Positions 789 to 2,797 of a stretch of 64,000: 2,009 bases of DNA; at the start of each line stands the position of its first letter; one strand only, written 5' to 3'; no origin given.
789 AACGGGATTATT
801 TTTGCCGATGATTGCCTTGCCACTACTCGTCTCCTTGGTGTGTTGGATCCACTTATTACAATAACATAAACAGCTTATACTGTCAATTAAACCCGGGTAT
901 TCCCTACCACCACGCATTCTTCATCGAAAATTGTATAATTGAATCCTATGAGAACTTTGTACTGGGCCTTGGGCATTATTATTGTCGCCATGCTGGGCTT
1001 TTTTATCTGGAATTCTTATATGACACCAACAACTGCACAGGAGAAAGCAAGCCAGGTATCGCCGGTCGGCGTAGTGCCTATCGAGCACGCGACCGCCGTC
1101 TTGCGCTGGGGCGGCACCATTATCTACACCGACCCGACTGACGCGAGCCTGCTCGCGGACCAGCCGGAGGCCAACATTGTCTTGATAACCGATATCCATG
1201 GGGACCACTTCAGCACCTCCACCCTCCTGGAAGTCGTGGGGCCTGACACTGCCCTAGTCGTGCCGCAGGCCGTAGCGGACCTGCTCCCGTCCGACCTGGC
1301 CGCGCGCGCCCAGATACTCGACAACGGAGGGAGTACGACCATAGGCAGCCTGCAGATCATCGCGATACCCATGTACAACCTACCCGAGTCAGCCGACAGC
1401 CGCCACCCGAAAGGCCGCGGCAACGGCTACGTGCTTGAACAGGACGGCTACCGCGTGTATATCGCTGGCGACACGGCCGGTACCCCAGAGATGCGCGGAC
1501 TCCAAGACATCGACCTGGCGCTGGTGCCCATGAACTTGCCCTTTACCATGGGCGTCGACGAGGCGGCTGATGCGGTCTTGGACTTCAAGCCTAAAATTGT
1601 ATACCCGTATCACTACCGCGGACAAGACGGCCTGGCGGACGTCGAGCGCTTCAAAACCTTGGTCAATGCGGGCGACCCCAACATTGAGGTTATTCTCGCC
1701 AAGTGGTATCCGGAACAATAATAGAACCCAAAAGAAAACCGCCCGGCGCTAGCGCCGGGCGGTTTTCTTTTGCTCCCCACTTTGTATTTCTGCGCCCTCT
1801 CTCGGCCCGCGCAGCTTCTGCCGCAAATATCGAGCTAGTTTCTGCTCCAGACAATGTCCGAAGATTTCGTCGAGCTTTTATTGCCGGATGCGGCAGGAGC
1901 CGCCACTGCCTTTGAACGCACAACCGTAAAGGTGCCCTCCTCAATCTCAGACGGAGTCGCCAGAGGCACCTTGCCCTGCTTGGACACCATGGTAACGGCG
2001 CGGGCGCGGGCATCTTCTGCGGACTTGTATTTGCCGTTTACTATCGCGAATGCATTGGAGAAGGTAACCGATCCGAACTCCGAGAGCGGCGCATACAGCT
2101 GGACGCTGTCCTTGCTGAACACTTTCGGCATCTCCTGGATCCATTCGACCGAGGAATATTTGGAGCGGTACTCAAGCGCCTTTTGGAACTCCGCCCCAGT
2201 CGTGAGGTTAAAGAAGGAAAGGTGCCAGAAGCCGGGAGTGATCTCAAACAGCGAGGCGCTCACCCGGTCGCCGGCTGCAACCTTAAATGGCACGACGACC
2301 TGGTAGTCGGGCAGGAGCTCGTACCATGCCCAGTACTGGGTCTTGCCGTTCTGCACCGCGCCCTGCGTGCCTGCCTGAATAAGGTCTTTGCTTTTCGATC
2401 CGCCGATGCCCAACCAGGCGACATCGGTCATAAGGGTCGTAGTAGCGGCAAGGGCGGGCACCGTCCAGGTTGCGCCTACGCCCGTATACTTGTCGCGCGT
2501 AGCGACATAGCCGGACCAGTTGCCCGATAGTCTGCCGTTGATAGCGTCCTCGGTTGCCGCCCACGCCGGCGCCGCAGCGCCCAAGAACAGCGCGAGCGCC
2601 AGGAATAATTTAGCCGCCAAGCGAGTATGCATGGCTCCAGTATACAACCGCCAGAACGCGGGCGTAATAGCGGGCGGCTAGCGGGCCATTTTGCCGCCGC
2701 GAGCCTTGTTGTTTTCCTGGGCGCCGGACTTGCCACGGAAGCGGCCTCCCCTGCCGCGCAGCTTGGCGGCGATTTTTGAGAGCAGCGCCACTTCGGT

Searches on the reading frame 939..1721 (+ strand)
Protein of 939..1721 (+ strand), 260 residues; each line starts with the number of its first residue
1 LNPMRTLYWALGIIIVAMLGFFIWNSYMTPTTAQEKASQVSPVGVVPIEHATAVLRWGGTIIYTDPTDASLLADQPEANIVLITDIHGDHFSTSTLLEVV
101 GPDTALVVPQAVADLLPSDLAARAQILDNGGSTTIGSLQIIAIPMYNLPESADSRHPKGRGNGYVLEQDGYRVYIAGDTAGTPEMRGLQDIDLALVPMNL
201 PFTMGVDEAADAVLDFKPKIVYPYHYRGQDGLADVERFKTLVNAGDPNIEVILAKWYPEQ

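Call 40: search_protein_families(library=pfam, proteins=[window:939-1721:+], max_evalue=0.001)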
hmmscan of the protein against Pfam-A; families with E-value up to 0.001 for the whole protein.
window:939-1721:+ (260 aa): 2 families
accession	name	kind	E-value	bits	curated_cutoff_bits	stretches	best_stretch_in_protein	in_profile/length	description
PF13483.12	Lactamase_B_3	-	1.2e-22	81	24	1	48-225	5-160/160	Beta-lactamase superfamily domain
PF12706.13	Lactamase_B_2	-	5.3e-18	65.8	27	1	72-226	25-200/200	Beta-lactamase superfamily domain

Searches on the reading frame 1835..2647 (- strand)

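Call 40: search_protein_families(library=pfam, proteins=[window:1835-2647:-], max_evalue=0.001)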
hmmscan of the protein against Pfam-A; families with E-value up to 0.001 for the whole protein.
window:1835-2647:- (270 aa): 1 family
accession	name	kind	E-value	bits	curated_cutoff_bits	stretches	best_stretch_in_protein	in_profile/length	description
PF01828.24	Peptidase_A4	-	3.4e-31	108.7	22.3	1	43-242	2-204/206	Peptidase A4 family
